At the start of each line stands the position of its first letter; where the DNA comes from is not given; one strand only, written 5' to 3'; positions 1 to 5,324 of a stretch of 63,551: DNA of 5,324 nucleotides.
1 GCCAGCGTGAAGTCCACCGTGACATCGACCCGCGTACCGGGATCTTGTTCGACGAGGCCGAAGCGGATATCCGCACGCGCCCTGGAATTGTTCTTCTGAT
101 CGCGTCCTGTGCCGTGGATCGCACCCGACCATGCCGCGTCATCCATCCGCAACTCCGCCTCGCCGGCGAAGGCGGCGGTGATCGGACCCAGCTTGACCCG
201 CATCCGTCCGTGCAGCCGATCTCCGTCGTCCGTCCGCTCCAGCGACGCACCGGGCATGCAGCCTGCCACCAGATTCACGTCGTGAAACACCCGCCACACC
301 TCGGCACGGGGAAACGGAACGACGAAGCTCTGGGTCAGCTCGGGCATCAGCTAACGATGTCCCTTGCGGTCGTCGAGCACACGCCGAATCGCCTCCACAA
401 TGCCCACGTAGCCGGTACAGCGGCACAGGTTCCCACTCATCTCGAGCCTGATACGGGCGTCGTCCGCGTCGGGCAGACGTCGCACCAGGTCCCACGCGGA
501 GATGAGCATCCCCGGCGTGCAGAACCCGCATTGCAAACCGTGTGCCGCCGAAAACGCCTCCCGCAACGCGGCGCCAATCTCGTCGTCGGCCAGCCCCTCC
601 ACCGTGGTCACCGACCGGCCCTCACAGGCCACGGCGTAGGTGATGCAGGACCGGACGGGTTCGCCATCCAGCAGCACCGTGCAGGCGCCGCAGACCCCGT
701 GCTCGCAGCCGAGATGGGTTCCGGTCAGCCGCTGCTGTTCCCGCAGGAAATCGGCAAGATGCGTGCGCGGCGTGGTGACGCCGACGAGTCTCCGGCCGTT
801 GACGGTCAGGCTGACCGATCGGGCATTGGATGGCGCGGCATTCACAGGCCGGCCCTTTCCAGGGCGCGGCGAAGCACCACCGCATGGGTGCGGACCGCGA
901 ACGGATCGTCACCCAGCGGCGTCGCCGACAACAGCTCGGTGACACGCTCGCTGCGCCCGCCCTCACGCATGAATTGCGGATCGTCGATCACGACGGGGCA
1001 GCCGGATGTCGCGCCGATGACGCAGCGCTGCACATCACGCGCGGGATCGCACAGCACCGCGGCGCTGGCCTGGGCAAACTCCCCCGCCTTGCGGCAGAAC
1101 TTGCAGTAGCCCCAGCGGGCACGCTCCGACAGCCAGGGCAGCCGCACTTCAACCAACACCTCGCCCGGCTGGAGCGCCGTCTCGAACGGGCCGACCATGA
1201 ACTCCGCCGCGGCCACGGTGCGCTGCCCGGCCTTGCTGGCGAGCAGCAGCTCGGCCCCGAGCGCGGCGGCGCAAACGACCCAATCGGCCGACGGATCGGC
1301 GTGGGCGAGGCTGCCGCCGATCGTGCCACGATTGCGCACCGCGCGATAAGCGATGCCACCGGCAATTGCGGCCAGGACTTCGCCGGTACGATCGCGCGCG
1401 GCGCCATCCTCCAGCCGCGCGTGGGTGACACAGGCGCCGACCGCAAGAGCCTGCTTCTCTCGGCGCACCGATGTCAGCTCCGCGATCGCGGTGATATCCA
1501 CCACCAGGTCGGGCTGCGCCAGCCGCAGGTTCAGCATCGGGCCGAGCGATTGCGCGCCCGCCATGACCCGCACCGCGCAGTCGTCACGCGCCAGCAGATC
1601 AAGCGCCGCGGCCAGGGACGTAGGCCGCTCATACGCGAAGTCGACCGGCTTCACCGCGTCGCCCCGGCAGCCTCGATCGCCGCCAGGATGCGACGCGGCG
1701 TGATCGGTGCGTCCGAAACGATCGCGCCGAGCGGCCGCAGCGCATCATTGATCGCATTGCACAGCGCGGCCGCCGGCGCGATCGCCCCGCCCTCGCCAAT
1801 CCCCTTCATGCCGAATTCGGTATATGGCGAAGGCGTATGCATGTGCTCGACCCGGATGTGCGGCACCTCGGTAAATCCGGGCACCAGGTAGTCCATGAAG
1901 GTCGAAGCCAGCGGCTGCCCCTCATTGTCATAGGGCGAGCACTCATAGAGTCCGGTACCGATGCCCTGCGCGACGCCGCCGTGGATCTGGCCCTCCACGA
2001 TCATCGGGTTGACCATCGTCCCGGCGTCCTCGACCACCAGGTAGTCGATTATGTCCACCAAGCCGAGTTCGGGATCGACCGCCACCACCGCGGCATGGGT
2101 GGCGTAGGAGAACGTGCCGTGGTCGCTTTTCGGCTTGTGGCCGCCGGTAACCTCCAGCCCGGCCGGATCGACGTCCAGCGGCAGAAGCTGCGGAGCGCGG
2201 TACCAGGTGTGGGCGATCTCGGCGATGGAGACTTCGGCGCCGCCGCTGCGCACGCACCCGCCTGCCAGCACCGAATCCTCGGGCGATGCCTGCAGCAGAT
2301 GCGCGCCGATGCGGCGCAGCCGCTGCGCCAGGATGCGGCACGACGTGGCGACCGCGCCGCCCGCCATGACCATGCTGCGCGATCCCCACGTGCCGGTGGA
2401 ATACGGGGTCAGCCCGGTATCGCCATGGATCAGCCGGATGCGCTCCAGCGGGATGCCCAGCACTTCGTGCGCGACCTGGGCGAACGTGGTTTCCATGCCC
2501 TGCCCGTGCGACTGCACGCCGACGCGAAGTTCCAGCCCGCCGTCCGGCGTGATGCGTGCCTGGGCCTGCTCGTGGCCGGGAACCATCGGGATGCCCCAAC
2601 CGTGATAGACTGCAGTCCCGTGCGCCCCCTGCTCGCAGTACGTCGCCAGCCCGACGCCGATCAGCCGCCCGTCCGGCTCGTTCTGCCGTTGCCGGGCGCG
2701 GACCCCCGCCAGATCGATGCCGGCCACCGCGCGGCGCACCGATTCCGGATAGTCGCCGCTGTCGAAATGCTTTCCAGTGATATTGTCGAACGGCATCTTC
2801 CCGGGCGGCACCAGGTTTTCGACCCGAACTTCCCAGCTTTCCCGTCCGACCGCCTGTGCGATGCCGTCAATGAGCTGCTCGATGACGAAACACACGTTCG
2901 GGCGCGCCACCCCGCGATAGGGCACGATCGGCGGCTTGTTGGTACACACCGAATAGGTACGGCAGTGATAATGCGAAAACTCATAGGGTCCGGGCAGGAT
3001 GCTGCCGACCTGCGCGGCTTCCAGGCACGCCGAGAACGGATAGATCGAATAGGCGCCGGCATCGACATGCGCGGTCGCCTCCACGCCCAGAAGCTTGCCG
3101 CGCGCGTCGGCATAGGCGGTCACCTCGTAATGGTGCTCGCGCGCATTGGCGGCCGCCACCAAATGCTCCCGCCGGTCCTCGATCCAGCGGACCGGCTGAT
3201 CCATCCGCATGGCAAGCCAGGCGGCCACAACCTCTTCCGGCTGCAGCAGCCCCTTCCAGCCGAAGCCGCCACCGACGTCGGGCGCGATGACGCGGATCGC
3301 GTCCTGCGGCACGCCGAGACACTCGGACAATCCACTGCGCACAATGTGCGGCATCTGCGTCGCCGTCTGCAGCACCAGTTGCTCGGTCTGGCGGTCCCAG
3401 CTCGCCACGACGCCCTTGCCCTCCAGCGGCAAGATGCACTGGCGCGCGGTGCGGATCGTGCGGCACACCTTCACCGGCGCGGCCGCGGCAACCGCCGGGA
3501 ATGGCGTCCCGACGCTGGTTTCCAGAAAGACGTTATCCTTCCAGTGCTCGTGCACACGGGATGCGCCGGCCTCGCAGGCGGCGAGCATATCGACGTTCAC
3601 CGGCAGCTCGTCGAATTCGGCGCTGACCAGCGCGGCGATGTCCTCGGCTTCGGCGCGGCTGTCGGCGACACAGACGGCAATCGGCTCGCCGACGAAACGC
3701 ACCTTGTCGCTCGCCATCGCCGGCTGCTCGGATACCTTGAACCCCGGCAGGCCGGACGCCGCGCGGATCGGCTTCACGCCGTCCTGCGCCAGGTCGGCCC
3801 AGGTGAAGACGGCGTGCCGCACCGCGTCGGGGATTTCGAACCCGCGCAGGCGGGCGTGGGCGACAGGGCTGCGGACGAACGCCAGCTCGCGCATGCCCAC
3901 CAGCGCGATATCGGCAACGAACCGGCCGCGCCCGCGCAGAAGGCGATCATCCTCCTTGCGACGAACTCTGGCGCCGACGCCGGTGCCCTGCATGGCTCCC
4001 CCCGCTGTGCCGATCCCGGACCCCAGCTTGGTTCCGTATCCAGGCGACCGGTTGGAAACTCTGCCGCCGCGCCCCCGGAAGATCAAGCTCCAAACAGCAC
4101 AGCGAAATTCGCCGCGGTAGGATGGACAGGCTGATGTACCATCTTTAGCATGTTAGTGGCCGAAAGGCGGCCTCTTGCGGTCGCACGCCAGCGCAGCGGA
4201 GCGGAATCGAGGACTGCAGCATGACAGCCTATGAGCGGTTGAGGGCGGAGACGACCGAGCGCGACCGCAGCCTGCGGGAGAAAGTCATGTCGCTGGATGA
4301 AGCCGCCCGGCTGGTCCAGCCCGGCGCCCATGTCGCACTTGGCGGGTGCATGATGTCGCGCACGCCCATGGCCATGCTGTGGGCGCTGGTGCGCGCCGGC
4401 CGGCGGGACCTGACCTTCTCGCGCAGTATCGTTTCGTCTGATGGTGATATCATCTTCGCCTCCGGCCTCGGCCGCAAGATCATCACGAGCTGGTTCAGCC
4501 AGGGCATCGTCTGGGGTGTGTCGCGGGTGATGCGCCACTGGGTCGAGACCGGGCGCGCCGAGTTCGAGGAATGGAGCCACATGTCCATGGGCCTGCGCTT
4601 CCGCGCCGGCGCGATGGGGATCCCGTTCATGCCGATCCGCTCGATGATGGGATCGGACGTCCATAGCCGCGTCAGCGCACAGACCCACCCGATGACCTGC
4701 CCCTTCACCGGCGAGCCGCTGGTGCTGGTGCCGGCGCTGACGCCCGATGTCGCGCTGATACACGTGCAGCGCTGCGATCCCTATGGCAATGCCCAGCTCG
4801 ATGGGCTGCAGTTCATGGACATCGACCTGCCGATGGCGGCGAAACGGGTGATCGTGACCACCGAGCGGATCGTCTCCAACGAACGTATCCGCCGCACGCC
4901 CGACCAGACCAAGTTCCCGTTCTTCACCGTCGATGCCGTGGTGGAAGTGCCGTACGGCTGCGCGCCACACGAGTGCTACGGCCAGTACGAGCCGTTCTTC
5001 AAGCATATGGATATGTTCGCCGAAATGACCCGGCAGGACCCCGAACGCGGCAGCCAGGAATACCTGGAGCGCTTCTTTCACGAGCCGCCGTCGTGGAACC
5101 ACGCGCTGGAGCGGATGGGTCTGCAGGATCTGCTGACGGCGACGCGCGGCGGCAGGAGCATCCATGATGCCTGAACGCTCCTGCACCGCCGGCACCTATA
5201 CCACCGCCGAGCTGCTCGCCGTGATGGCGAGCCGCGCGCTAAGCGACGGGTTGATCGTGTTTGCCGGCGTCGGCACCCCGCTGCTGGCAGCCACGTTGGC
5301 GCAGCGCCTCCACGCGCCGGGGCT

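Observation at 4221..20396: ~16 kb accessory island mixing C-N-cleaving oxygenases, deacylase/lyase steps and CoA chemistry: candidate undescribed catabolic pathway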

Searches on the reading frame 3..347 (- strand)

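Call 59: search_protein_families(library=pfam, proteins=[window:3-347:-], max_evalue=0.00001)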
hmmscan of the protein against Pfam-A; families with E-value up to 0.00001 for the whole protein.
window:3-347:- (115 aa): 1 family
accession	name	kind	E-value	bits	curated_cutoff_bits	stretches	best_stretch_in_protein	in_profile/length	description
PF06240.19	COXG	-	1.8e-10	41.2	22.2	1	8-110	3-103/140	Carbon monoxide dehydrogenase subunit G (CoxG)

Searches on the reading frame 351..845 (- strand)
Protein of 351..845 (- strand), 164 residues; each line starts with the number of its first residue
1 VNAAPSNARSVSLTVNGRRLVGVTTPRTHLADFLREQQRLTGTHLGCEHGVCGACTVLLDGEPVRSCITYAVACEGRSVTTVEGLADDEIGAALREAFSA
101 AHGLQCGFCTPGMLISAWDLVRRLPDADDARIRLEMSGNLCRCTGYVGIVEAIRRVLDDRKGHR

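Call 31: search_protein_families(library=ncbifam, proteins=[window:351-845:-], max_evalue=1e-10)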
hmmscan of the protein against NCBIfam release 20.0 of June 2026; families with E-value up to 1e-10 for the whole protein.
window:351-845:- (164 aa): 10 families
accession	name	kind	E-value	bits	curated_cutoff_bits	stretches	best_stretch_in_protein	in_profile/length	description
NF041020.1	glyceraldDH_gamma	equivalog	2.5e-49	167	290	1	5-155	7-157/164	glyceraldehyde dehydrogenase subunit gamma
TIGR03193.1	4hydroxCoAred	equivalog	9.5e-46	155.4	257.8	1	12-154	3-145/148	4-hydroxybenzoyl-CoA reductase subunit gamma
TIGR03198.1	pucE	equivalog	1.4e-44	151.2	254.3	1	10-158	3-150/151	xanthine dehydrogenase subunit E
NF043084.2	XdhC_XDHase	equivalog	1.8e-44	150.9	217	1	10-156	2-149/151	xanthine dehydrogenase subunit XdhC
TIGR03311.1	Se_dep_XDH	equivalog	9.3e-39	133.1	830.45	1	12-154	2-141/848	selenium-dependent xanthine dehydrogenase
TIGR02963.1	xanthine_xdhA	equivalog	2.6e-38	131.8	467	1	24-159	15-160/468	xanthine dehydrogenase small subunit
NF008514.0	PRK11433.1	equivalog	9.6e-38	129.8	322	1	7-159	49-216/218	aldehyde dehydrogenase iron-sulfur subunit PaoA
NF045668.1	pterin_aldehy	equivalog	2.1e-37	128.7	1100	1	12-154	4-149/905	molybdopterin-dependent aldehyde oxidoreductase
NF007387.0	PRK09908.1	equivalog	9.5e-34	116.1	212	1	8-155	6-154/159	xanthine dehydrogenase iron sulfur-binding subunit XdhC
TIGR02969.1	mam_aldehyde_ox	subfamily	1.4e-28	99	1912.3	1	14-154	6-158/1330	aldehyde oxidase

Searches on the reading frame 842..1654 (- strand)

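Call 31: search_protein_families(library=ncbifam, proteins=[window:842-1654:-], max_evalue=1e-10)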
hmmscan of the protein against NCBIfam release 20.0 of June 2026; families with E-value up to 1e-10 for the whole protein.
window:842-1654:- (270 aa): 5 families
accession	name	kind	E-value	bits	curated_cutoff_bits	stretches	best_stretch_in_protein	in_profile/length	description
NF041019.1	glyceraldDH_beta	equivalog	6.9e-54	183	350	1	1-206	1-204/280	glyceraldehyde dehydrogenase subunit beta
NF043083.1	XdhB_XDHase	equivalog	3.3e-23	82.3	310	1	8-207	7-208/289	xanthine dehydrogenase subunit XdhB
NF007427.0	PRK09971.1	equivalog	1.7e-22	80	287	1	7-203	6-204/292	xanthine dehydrogenase FAD-binding subunit XdhB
TIGR02963.1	xanthine_xdhA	equivalog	1.7e-20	73.1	467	1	10-191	197-375/468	xanthine dehydrogenase small subunit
TIGR03195.1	4hydrxCoA_B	equivalog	6.5e-16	58.3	404.55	1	5-117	4-115/321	4-hydroxybenzoyl-CoA reductase subunit beta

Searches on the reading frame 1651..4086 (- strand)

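Call 5: search_protein_families(library=pfam, proteins=[window:1651-4086:-])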
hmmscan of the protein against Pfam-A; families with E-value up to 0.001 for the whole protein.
window:1651-4086:- (811 aa): 3 families
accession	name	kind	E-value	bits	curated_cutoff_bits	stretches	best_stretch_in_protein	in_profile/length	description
PF20256.3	MoCoBD_2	-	2e-76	257.7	27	1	456-742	5-283/283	Molybdopterin cofactor-binding domain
PF02738.23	MoCoBD_1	-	6.7e-65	219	27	1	178-425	1-244/244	Molybdopterin cofactor-binding domain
PF01315.27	Ald_Xan_dh_C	-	2e-16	60.7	31.3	1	52-162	2-110/110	Aldehyde oxidase and xanthine dehydrogenase, a/b hammerhead domain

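Call 31: search_protein_families(library=ncbifam, proteins=[window:1651-4086:-], max_evalue=1e-10)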
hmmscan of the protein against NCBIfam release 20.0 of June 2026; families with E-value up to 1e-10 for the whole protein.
window:1651-4086:- (811 aa): 13 families
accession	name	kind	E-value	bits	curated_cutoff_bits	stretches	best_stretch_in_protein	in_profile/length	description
NF040766.1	CODH_aero_grp5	exception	3.4e-172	574.5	950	2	37-620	5-583/785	aerobic carbon-monoxide dehydrogenase large subunit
NF041018.1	glyceraldDH_alpha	equivalog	2.2e-158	528.9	790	1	37-800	3-740/741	glyceraldehyde dehydrogenase subunit alpha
TIGR02416.1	CO_dehy_Mo_lg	equivalog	3.8e-137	458.5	991.15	1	45-801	1-768/770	aerobic carbon-monoxide dehydrogenase large subunit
NF043082.1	XdhA_XDHase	equivalog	1.4e-105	354.1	780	1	37-808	1-756/758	xanthine dehydrogenase subunit XdhA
TIGR03194.1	4hydrxCoA_A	equivalog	1.6e-102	344.3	994.55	1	51-803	11-745/746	4-hydroxybenzoyl-CoA reductase subunit alpha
NF007426.0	PRK09970.1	equivalog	1.3e-97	327.7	916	1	36-808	5-759/761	xanthine dehydrogenase molybdenum-binding subunit XdhA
TIGR03196.1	pucD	equivalog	1.9e-78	264.7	783.65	1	37-799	3-753/763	xanthine dehydrogenase subunit D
NF045668.1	pterin_aldehy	equivalog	6.2e-73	246.3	1100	1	67-804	208-904/905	molybdopterin-dependent aldehyde oxidoreductase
TIGR03311.1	Se_dep_XDH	equivalog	9.8e-59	199.2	830.45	1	36-431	160-546/848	selenium-dependent xanthine dehydrogenase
TIGR02965.1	xanthine_xdhB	equivalog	2.9e-52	177.8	849.5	1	46-806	10-756/758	xanthine dehydrogenase molybdopterin binding subunit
NF041671.1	peri_hyde_PaoC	equivalog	2.4e-47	161.8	1180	1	117-804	93-731/735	aldehyde oxidoreductase molybdenum-binding subunit PaoC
TIGR03313.1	Se_sel_red_Mo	hypoth_equivalog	1.2e-45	155.6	1101.9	1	203-805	371-950/951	molybdopterin-dependent oxidoreductase Mo/Fe-S-binding subunit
TIGR02969.1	mam_aldehyde_ox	subfamily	3.8e-20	71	1912.3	1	57-784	596-1280/1330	aldehyde oxidase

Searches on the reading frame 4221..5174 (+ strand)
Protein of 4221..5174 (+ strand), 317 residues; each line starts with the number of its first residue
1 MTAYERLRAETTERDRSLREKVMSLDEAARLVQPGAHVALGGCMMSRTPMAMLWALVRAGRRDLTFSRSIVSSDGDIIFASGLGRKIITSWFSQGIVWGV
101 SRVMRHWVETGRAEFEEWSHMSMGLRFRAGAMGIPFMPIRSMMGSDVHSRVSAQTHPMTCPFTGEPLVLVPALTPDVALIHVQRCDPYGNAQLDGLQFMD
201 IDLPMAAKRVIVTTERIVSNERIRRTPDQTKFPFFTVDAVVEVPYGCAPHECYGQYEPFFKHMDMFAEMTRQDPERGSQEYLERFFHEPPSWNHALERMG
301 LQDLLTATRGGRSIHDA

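Call 4: search_protein_families(library=pfam, proteins=[window:4221-5174:+])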
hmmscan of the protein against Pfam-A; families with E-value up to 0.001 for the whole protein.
window:4221-5174:+ (317 aa): 1 family
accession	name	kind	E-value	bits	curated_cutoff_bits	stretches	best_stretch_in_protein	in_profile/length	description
PF01144.29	CoA_trans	-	1.1e-31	110.4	23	1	23-242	2-216/217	Coenzyme A transferase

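Call 6: search_protein_families(library=ncbifam, proteins=[window:4221-5174:+], max_evalue=0.00001)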
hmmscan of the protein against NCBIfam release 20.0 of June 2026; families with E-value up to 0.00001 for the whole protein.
window:4221-5174:+ (317 aa): 2 families
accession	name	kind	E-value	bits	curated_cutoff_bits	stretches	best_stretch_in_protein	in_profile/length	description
TIGR02429.1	pcaI_scoA_fam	subfamily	3.4e-13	49.4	128.5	1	22-243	6-219/222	3-oxoacid CoA-transferase subunit A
NF007394.0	PRK09920.1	equivalog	7e-08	32.3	315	1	19-241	2-214/219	acetate CoA-transferase subunit alpha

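Call 19: search_solved_structures(query=window:4221-5174:+, max_evalue=0.001)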
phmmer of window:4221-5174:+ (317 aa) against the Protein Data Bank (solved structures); distinct sequences matched with E-value up to 0.001: 19.
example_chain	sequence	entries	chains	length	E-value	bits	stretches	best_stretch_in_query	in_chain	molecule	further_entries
1poi_A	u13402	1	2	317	9.3e-44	153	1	21-276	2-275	GLUTACONATE COENZYME A-TRANSFERASE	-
5mzw_A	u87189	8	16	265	8.9e-25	90.7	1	23-259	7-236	Glutaconate CoA-transferase family, subunit A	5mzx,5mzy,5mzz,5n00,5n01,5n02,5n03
6co6_A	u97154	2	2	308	7.4e-22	81.1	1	17-267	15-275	Probable CoA-transferase alpha subunit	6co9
6coj_A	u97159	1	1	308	9.6e-22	80.7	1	17-267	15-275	Probable CoA-transferase alpha subunit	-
6con_A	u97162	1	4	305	8e-21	77.7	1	17-264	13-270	CoA-transferase subunit alpha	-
6lp1_A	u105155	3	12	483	1.8e-08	37.1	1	20-241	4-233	Succinyl-CoA:3-ketoacid-coenzyme A transferase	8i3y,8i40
9xmy_A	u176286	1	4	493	1.9e-08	37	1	19-241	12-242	Succinyl-CoA:3-ketoacid-coenzyme A transferase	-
8k9h_B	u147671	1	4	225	1.1e-07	34.5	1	17-196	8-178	Acetoacetate:butyrate/acetate coenzyme A transferase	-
5dbn_A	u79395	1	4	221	1.2e-07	34.4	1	17-240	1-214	Acetate CoA-transferase subunit alpha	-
1k6d_A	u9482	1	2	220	2.7e-07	33.2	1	19-240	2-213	ACETATE COA-TRANSFERASE ALPHA SUBUNIT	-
3cdk_A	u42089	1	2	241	8.5e-07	31.6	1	22-237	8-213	Succinyl-CoA:3-ketoacid-coenzyme A transferase subunit A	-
9cq2_A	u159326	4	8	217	9.9e-05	24.8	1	21-241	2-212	3-oxoacid CoA-transferase, A subunit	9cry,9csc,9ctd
2nrb_A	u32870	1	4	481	0.00015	24.2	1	27-219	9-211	Succinyl-CoA:3-ketoacid-coenzyme A transferase 1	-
4kgb_A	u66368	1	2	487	0.00019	23.9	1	27-235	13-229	Succinyl-CoA:3-ketoacid-coenzyme A transferase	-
2nrc_A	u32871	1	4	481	0.0004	22.8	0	27-219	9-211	Succinyl-CoA:3-ketoacid-coenzyme A transferase 1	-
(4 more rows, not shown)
